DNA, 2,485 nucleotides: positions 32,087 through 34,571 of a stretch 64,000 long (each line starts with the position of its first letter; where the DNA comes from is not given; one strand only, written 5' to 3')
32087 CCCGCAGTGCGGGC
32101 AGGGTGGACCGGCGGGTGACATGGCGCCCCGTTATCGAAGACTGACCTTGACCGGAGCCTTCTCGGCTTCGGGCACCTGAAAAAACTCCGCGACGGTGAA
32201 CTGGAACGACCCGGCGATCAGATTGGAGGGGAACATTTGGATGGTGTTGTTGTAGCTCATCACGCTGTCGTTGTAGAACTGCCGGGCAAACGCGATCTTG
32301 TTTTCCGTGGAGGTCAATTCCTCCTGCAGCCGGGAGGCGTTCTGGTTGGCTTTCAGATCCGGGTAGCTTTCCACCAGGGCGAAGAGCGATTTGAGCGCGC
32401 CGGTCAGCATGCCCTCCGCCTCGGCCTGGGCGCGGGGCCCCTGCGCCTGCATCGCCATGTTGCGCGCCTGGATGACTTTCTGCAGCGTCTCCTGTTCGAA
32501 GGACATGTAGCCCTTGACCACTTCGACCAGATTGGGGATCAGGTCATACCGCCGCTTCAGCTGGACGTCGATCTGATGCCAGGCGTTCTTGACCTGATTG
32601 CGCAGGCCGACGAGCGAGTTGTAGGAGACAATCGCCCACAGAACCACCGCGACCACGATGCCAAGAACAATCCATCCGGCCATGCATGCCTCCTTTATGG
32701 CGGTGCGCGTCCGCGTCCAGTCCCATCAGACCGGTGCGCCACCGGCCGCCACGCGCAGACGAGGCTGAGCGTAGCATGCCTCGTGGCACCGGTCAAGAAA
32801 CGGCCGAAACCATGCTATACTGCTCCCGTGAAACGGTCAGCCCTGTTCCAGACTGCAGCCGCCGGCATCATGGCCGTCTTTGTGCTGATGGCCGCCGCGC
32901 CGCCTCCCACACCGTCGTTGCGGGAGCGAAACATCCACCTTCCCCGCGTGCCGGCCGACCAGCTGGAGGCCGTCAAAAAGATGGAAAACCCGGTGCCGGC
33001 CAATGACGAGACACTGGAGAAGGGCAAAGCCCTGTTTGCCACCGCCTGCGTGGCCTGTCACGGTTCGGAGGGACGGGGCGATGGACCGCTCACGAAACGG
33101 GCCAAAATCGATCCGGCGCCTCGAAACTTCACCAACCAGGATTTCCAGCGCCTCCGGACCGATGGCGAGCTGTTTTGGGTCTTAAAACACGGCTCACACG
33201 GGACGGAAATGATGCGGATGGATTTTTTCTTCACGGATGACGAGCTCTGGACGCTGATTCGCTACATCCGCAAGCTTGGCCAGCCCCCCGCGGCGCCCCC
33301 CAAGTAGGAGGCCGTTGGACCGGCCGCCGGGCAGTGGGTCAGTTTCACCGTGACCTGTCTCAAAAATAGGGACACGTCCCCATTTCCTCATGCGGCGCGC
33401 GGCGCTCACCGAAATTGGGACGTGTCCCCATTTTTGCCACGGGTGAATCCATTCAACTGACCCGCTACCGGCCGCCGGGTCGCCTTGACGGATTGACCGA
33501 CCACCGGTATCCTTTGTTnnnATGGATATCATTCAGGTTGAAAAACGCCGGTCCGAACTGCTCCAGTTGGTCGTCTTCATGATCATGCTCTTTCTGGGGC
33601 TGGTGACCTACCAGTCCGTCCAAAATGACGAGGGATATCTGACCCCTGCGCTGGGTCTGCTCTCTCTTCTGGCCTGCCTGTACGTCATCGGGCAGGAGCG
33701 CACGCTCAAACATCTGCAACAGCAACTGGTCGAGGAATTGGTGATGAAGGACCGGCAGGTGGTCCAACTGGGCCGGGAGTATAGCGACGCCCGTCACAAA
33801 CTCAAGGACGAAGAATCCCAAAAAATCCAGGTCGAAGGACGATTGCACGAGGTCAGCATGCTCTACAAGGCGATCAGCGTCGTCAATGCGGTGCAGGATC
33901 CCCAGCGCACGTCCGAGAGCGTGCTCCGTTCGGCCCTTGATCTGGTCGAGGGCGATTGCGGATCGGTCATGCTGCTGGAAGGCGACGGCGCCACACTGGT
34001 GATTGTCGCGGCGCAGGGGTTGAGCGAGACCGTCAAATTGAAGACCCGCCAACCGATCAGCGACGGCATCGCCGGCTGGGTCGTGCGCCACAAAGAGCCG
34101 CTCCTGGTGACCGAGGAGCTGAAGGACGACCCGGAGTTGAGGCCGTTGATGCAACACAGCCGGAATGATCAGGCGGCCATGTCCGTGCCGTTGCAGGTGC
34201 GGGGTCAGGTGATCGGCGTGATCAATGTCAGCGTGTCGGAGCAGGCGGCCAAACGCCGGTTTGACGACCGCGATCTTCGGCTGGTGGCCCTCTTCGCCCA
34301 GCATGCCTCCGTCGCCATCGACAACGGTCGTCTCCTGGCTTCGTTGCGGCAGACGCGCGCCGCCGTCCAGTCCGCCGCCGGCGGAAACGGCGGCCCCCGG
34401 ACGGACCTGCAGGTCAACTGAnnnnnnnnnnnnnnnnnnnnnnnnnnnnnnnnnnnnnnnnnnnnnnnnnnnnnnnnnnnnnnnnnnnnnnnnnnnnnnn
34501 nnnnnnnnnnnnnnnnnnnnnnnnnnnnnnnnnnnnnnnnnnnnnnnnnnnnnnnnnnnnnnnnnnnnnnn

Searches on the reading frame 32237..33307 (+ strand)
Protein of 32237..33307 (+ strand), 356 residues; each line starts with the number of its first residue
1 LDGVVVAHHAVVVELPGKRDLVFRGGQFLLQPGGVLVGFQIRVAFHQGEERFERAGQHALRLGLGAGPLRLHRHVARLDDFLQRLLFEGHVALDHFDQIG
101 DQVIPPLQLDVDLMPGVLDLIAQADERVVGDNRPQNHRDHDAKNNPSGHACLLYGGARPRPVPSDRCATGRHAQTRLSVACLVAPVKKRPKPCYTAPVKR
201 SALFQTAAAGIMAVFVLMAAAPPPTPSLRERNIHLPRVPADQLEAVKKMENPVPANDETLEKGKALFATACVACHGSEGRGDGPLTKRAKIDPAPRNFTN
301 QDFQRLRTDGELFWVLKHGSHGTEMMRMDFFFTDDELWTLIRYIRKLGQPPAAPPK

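Call 27: search_protein_families(library=ncbifam, proteins=[window:32237-33307:+], max_evalue=0.00001)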
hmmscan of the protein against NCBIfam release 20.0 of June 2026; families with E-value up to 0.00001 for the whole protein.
window:32237-33307:+ (356 aa): 3 families
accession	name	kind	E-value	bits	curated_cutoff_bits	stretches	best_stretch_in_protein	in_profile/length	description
NF033864.1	cytochrome579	equivalog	4.8e-27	94.8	280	1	230-348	19-140/179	cytochrome 579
NF011054.0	PRK14486.1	equivalog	1.1e-09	38.2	447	1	240-346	195-289/294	putative bifunctional cbb3-type cytochrome c oxidase subunit II/cytochrome c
TIGR03872.1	cytochrome_MoxG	equivalog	2.5e-06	27.7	147.8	1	249-349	33-123/133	cytochrome c(L), periplasmic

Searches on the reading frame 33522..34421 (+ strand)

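Call 27: search_protein_families(library=ncbifam, proteins=[window:33522-34421:+], max_evalue=0.00001)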
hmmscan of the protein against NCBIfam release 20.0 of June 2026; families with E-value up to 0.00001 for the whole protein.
window:33522-34421:+ (299 aa): 2 families
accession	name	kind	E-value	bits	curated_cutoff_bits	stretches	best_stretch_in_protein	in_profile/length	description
NF008283.0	PRK11061.1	equivalog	3.7e-09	35.4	583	1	121-280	12-168/748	phosphoenolpyruvate--protein phosphotransferase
TIGR01817.1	nifA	equivalog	2.5e-07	29.8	528.85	1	112-280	5-170/534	nif-specific transcriptional activator NifA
